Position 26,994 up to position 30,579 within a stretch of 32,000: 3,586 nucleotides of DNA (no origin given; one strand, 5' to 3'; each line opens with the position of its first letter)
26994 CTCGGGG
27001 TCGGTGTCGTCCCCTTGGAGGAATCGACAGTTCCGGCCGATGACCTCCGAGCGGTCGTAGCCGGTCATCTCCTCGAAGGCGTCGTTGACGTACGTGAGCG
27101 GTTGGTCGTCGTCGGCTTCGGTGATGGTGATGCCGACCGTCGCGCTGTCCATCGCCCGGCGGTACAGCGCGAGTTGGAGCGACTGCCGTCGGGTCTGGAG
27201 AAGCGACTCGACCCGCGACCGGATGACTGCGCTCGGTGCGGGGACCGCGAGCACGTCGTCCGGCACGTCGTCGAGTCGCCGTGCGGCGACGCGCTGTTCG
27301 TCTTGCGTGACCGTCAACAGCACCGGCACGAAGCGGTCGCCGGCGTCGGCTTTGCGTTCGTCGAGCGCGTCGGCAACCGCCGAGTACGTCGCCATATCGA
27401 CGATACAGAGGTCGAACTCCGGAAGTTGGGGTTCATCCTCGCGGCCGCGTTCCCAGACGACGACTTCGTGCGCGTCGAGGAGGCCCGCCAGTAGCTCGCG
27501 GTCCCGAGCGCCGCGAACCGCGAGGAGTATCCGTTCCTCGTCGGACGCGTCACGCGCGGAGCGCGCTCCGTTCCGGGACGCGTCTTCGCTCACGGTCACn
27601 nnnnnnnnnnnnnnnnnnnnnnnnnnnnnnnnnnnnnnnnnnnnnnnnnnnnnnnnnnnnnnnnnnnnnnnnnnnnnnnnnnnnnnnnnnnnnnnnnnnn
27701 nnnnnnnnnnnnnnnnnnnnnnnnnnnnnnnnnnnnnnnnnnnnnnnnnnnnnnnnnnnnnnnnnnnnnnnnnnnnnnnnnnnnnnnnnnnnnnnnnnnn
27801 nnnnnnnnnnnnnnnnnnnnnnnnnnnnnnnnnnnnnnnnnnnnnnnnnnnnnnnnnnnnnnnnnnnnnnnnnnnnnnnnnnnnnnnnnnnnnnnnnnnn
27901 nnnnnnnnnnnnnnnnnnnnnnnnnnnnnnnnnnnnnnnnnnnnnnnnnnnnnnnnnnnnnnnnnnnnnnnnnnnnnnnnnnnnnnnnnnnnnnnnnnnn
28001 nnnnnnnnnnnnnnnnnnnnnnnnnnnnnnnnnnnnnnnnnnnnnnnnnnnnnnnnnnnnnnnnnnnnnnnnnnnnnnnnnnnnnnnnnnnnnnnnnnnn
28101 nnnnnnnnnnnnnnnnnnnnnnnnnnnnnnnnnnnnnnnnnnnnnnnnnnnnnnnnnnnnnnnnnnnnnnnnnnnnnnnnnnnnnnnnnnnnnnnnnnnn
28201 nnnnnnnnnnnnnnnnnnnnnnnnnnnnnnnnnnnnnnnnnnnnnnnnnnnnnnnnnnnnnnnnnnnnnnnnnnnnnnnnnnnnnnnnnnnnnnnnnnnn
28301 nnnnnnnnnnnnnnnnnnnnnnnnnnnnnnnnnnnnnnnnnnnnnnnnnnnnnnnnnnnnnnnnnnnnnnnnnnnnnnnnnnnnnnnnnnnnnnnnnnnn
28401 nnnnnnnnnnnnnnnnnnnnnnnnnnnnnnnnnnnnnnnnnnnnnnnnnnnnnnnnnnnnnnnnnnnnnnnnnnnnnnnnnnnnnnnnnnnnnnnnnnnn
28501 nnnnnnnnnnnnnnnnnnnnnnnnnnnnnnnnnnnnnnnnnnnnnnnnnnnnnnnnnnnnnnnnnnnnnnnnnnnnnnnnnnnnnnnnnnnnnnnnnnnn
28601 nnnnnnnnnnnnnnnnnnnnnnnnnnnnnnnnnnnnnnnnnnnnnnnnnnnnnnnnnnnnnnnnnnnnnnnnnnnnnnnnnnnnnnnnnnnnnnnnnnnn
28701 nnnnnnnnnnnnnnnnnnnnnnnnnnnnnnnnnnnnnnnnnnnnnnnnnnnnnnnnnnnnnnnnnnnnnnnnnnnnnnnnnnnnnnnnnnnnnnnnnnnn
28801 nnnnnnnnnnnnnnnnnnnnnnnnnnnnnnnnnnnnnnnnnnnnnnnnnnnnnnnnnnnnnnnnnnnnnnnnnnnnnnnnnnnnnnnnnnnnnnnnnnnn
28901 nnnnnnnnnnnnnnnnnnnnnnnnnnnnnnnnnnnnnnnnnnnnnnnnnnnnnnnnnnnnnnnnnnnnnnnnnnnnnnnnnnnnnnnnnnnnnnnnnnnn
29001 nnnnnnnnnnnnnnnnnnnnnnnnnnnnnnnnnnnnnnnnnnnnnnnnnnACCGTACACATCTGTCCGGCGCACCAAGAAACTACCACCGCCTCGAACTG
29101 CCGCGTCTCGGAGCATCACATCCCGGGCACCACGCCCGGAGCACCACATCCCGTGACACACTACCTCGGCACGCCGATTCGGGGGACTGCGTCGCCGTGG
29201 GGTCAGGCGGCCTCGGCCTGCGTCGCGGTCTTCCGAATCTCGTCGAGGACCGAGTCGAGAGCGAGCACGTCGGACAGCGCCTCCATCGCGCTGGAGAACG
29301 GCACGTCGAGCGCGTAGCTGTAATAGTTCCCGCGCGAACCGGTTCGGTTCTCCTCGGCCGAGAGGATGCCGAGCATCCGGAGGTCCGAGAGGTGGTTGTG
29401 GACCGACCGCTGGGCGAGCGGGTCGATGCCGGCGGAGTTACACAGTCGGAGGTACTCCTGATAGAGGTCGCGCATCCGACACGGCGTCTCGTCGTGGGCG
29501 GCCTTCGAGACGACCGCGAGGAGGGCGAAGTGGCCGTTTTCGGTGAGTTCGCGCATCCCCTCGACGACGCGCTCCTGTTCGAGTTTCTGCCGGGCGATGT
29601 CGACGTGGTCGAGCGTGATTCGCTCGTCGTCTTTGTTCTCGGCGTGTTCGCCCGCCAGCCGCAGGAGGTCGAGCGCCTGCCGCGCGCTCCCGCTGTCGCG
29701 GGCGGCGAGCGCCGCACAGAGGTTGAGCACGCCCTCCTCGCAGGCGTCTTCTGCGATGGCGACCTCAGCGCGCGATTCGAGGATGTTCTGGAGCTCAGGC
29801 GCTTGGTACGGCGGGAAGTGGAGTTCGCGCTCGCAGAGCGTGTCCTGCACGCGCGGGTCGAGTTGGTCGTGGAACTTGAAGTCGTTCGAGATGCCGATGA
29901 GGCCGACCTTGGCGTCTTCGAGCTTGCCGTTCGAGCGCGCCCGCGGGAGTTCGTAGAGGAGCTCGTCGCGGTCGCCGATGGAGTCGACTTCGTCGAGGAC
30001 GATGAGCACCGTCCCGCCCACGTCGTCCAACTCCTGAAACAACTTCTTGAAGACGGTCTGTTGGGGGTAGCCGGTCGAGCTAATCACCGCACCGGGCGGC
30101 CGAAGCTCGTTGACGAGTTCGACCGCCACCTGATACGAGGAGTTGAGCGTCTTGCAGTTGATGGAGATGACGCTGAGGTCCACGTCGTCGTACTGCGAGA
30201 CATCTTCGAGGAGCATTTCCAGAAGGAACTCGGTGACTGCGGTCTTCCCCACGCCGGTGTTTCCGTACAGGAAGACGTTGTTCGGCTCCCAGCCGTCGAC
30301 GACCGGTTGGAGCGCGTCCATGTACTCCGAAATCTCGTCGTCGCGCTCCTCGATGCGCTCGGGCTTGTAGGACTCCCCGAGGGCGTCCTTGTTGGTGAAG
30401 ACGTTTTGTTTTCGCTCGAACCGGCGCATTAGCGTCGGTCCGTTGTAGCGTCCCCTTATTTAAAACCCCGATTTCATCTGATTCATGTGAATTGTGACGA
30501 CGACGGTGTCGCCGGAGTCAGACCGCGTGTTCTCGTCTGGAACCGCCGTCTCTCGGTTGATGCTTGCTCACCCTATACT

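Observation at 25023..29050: KaiC-like double ATPase translationally coupled to a LOV histidine kinase, directly beside orc1 and an origin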

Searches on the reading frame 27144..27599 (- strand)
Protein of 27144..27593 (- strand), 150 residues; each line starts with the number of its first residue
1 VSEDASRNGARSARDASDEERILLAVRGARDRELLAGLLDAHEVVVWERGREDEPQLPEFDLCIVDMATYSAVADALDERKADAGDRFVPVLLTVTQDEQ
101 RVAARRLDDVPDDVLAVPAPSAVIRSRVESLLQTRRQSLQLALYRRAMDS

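Call 26: search_protein_families(library=pfam, proteins=[window:27144-27593:-], max_evalue=10)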
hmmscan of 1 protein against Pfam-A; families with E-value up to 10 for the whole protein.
seq(150 aa): 0 families

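Call 33: find_homologous_proteins(query=window:27165-27599:-, max_evalue=0.001)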
Query window:27165-27599:-: 553 candidates shared short words with the query, none scored E <= 0.001.

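Call 36: search_solved_structures(query=A2, max_evalue=10, show_alignments=3)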
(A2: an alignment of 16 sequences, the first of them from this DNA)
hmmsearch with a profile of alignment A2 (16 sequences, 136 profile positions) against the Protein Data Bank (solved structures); distinct sequences matched with E-value up to 10: 102 (the best 60 are shown).
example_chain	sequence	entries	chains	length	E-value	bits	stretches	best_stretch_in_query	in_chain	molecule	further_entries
9g85_A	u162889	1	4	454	1.1e-15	60.7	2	9-131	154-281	Response regulator PleD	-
2wb4_A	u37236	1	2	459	1.1e-15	60.6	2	9-131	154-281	DIGUANYLATE CYCLASE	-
9g86_A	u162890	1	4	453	1.2e-15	60.5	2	9-131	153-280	Response regulator PleD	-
1w25_A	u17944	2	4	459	1.3e-15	60.5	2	9-131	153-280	STALKED-CELL DIFFERENTIATION CONTROLLING PROTEIN | RESPONSE REGULATOR PLED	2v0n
3n53_A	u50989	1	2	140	9.9e-10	41.4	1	9-131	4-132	Response regulator receiver modulated diguanylate cyclase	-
12aw_A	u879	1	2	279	1.8e-09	40.5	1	9-127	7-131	HYBRID TWO-COMPONENT SYSTEM PROTEIN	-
1kgs_A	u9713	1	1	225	1.6e-07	34.2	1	10-129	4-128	DNA BINDING RESPONSE REGULATOR D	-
3nnn_A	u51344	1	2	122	1e-06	31.6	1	10-122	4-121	DNA BINDING RESPONSE REGULATOR D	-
4uhj_A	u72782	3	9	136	1.4e-06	31.2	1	9-127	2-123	TRANSCRIPTIONAL REGULATORY PROTEIN CPXR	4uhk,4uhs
6zxm_A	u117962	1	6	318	3e-05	26.9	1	6-132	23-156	Putative GGDEF/response regulator receiver domain protein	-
6zxc_A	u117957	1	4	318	3e-05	26.9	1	6-132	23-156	Putative GGDEF/response regulator receiver domain protein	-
1mvo_A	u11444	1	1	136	7.3e-05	25.6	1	9-123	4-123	PhoP response regulator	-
1nxo_A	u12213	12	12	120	9.5e-05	25.3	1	28-121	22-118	DNA-binding response regulator | Response regulator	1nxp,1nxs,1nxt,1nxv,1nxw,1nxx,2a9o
9of7_A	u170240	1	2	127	9.7e-05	25.2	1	33-121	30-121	PmrA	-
8imw_A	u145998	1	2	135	0.0001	25.2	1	40-128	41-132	Transcriptional regulator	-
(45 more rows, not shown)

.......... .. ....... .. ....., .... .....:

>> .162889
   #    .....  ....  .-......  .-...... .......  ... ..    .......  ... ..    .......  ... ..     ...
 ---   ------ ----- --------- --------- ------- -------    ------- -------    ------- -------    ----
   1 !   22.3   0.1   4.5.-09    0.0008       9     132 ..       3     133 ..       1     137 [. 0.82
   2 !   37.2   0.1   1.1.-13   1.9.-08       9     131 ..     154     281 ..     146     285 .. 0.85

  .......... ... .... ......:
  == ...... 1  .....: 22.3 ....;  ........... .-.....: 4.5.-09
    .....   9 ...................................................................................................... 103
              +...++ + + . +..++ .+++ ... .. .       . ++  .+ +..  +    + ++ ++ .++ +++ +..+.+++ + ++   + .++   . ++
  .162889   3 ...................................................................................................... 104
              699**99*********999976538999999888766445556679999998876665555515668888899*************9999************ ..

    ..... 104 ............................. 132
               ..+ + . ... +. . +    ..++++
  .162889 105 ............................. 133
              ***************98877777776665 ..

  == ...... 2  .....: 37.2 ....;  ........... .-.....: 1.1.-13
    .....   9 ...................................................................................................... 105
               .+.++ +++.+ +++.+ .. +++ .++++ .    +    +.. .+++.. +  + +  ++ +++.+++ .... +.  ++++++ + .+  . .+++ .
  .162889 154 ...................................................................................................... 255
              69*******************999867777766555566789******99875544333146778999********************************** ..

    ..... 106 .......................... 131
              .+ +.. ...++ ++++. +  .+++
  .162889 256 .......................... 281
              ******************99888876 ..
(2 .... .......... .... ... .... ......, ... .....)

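Call 53: search_protein_representatives(protein=window:27165-27560:-)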
Query: 132 residues. Proteins with E-value up to 0.001 (for the whole library): 309; up to 1e-10: 16; up to 1e-30: 2. The best 150 are listed.
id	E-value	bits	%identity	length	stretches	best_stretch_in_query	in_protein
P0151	3.1e-53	195.1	85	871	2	40-132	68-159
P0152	3.5e-31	123.9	60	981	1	5-132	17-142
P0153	3.4e-25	104.6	58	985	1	6-130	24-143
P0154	1.4e-20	89.7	50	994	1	6-130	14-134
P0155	8.1e-20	87.2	50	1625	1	8-130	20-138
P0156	2.3e-18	82.6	42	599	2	9-132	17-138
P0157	5.9e-15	71.6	42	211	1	9-132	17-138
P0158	8.6e-13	64.6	45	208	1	7-131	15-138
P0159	1.0e-12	64.3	40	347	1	7-131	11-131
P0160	1.7e-12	63.7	45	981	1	7-132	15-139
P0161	3.9e-12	62.5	47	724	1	5-132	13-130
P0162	8.2e-12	61.4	44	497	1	10-130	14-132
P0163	1.1e-11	61.0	36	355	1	13-130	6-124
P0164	2.7e-11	59.7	42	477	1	7-128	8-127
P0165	6.3e-11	58.6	37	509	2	7-128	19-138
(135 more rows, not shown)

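Call 59: search_protein_families(library=pfam, alignment_id=A4, max_evalue=0.001)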
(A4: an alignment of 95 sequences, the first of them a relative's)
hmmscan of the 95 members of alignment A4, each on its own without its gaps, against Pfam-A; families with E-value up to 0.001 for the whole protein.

A. member 1, P0151 (871 aa): 9 families
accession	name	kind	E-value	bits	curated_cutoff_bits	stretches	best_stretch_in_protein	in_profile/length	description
PF13426.13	PAS_9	-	2.5e-55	185.5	27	4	170-271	3-102/103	PAS domain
PF00989.32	PAS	-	1.1e-52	177.3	22.6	3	538-649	1-113/113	PAS fold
PF08448.16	PAS_4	-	5.9e-42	142.8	23.1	3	291-407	1-110/110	PAS fold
PF13188.13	PAS_8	-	5.3e-27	93.2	21.8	3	287-334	3-46/65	PAS domain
PF08447.18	PAS_3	-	3.8e-24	85.2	25.6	2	446-517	8-80/89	PAS fold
PF02518.31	HATPase_c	-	1.8e-16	61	26.4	1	769-870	6-109/111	Histidine kinase-, DNA gyrase B-, and HSP90-like ATPase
PF13581.12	HATPase_c_2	-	2.5e-09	37.7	27.4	1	768-866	31-125/127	Histidine kinase-like ATPase domain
PF13596.12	PAS_10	-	2.6e-06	28.5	22.1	0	545-650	6-106/106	PAS domain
PF12860.13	PAS_7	-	6.9e-05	23.4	27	0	296-409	6-114/115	PAS fold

B. families by the number of members that match (of 95 scanned): 32 families (the first 25 are shown)
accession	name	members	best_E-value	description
PF13426.13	PAS_9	57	5.5e-97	PAS domain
PF00989.32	PAS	57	1.4e-84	PAS fold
PF08448.16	PAS_4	56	3.2e-100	PAS fold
PF02518.31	HATPase_c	55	6.7e-34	Histidine kinase-, DNA gyrase B-, and HSP90-like ATPase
PF08447.18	PAS_3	53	1.2e-72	PAS fold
PF13188.13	PAS_8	53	2.3e-53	PAS domain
PF00512.31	HisKA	31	2.1e-23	His Kinase A (phospho-acceptor) domain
PF13581.12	HATPase_c_2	31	1.5e-13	Histidine kinase-like ATPase domain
PF12860.13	PAS_7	11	8.3e-21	PAS fold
PF13596.12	PAS_10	10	1.3e-18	PAS domain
PF07568.18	HisKA_2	7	1.3e-26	Histidine kinase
PF24820.1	Diguanyl_cycl_sensor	7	5.5e-09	Diguanylate cyclase-like sensor domain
PF07536.20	HWE_HK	7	7.4e-09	HWE histidine kinase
PF00072.30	Response_reg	5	2.2e-24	Response regulator receiver domain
PF13185.12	GAF_2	4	1.7e-21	GAF domain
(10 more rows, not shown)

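Call 89: predict_structure(alignment_id=A7)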
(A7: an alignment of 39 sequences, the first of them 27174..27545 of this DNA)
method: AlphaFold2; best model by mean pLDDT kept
length: 124 residues; sequences in the alignment: 39
mean_pLDDT: 90.6   pTM: 0.87
mean pLDDT of the five models: 90.6, 87.3, 87.2, 87.1, 86.1
residues with pLDDT >= 90: 96; 70-90: 21; 50-70: 7; < 50: 0
segments of 3 or more residues with pLDDT < 50: none
pLDDT, mean of each block of 10 residues (from residue 1): 87 92 95 71 95 92 93 96 84 89 94 97 92
secondary structure, 60 per line:
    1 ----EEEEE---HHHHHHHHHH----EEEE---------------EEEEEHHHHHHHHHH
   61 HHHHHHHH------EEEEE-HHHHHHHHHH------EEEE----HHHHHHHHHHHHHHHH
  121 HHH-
elements in order: E5-9 H13-22 E27-30 E46-50 H51-68 E75-79 H81-90 E97-100 H105-123

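Call 91: fold_search(model_id=the predicted structure, library=pdb)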
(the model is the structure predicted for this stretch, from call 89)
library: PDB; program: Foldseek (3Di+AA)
matches with E <= 10: 1289; with E <= 0.001: 166
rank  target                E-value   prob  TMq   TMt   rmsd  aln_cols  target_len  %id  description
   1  1b00_A                1.2e-05  1.00  0.72  0.73   3.4       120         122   23  PHOB RECEIVER DOMAIN FROM ESCHERICHIA COLI (released 1999-11-19)
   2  4uhj_A                2.7e-05  1.00  0.71  0.70   4.2       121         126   22  Crystal structure of the receiver domain of CpxR from E. coli (orthorhombic form) (released 2016-04-13)
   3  9of4_C                2.9e-05  1.00  0.69  0.69   4.2       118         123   24  Structure of the Acinetobacter baumannii Response Regulator PmrA Receiver Domain M12I Mutation (released 2025-11-26)
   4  9of4_A                2.9e-05  1.00  0.69  0.69   3.4       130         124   24  Structure of the Acinetobacter baumannii Response Regulator PmrA Receiver Domain M12I Mutation (released 2025-11-26)
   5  5xt2_A                3.1e-05  1.00  0.74  0.48   3.4       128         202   17  Crystal structures of full-length FixJ from B. japonicum crystallized in space group P212121 (released 2018-05-23)
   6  1nxx                  3.1e-05  1.00  0.69  0.74   3.9       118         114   23  MicArec pH 5.5 (released 2004-02-17)
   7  7m0s_A                3.3e-05  1.00  0.76  0.75   3.2       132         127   25  N-terminal domain of PmrA from Acinetobacter baumannii (released 2021-11-03)
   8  6is1_B                3.5e-05  1.00  0.70  0.71   4.1       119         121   18  Crystal Structure of Staphylococcus aureus response regulator ArlR receiver domain in complex with BeF3 and Mg (released 2019-10-30)
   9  1zes_C                4.8e-05  1.00  0.73  0.75   3.4       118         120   23  BeF3- activated PhoB receiver domain (released 2005-09-20)
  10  1nxp                  4.8e-05  1.00  0.69  0.72   4.1       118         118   23  MicArec pH4.5 (released 2004-02-17)
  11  5uht_B                5.1e-05  1.00  0.70  0.72   3.4       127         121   16  Structure of the Thermotoga maritima HK853-BeF3-RR468 complex at pH 5.0 (released 2017-12-27)
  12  3kcn_A                5.1e-05  1.00  0.70  0.65   3.5       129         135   18  The crystal structure of adenylate cyclase from Rhodopirellula baltica (released 2009-11-17)
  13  3dge_C                5.5e-05  1.00  0.74  0.75   3.0       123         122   17  Structure of a histidine kinase-response regulator complex reveals insights into Two-component signaling and a novel c (released 2009-07-07)
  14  3nnn_A                5.5e-05  1.00  0.65  0.68   3.6       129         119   22  BeF3 Activated DrrD Receiver Domain (released 2010-08-11)
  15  1zes_A                5.9e-05  1.00  0.72  0.73   3.6       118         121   21  BeF3- activated PhoB receiver domain (released 2005-09-20)
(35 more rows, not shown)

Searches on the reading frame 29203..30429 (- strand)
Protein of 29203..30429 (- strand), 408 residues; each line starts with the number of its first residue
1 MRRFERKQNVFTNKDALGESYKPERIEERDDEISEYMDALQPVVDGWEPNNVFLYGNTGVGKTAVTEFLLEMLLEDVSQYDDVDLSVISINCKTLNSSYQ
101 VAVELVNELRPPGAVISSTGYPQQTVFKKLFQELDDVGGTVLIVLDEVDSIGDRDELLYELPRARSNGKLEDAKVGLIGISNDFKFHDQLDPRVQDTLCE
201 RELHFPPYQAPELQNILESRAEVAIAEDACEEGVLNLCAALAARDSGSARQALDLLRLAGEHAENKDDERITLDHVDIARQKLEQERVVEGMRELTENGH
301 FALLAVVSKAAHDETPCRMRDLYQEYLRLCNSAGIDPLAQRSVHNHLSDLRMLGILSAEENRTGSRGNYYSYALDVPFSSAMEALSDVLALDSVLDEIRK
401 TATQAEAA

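Call 5: search_protein_families(library=pfam, proteins=[window:29203-30429:-], max_evalue=0.01)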
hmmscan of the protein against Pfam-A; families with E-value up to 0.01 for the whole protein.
window:29203-30429:- (408 aa): 13 families
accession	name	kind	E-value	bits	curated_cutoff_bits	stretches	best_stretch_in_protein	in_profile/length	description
PF22703.2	Cdc6_lid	-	2.7e-24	85.3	27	1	215-280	2-67/68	Cdc6 AAA+ ATPase-type lid domain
PF09079.17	Cdc6_C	-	7.3e-19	68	25.1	1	291-383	2-95/96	CDC6, C terminal winged helix domain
PF13401.12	AAA_22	-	1.3e-11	45.4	27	1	51-178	7-121/130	AAA domain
PF13191.12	AAA_16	-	6.7e-10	40.2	32.6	1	29-155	5-148/167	AAA ATPase domain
PF00004.35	AAA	-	1.2e-07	32.7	21.2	1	52-206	1-130/131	ATPase family associated with various cellular activities (AAA)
PF05621.17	TniB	-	0.00044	20.2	22.4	1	28-151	14-131/189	Bacterial TniB protein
PF22606.2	Cdc6-ORC-like_ATPase_lid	-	0.0009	19.5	27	1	208-264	1-57/60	Cdc6/ORC-like, ATPase lid domain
PF05729.18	NACHT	-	0.0018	18.6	26.7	1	52-156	3-98/167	NACHT domain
PF24883.2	NPHP3_N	-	0.0027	18.4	24.8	0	51-167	24-152/164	Nephrocystin 3, N-terminal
PF01637.24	ATPase_2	-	0.0027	18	33.2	1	43-160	14-134/225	ATPase domain predominantly from Archaea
PF05673.19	DUF815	-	0.0028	17.3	23.8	1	26-99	30-96/249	Protein of unknown function (DUF815)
PF20720.3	nSTAND3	-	0.0047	17.1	27.2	0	50-77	18-45/155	Novel STAND NTPase 3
PF00931.28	NB-ARC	-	0.0077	16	23.5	0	46-162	15-123/248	NB-ARC domain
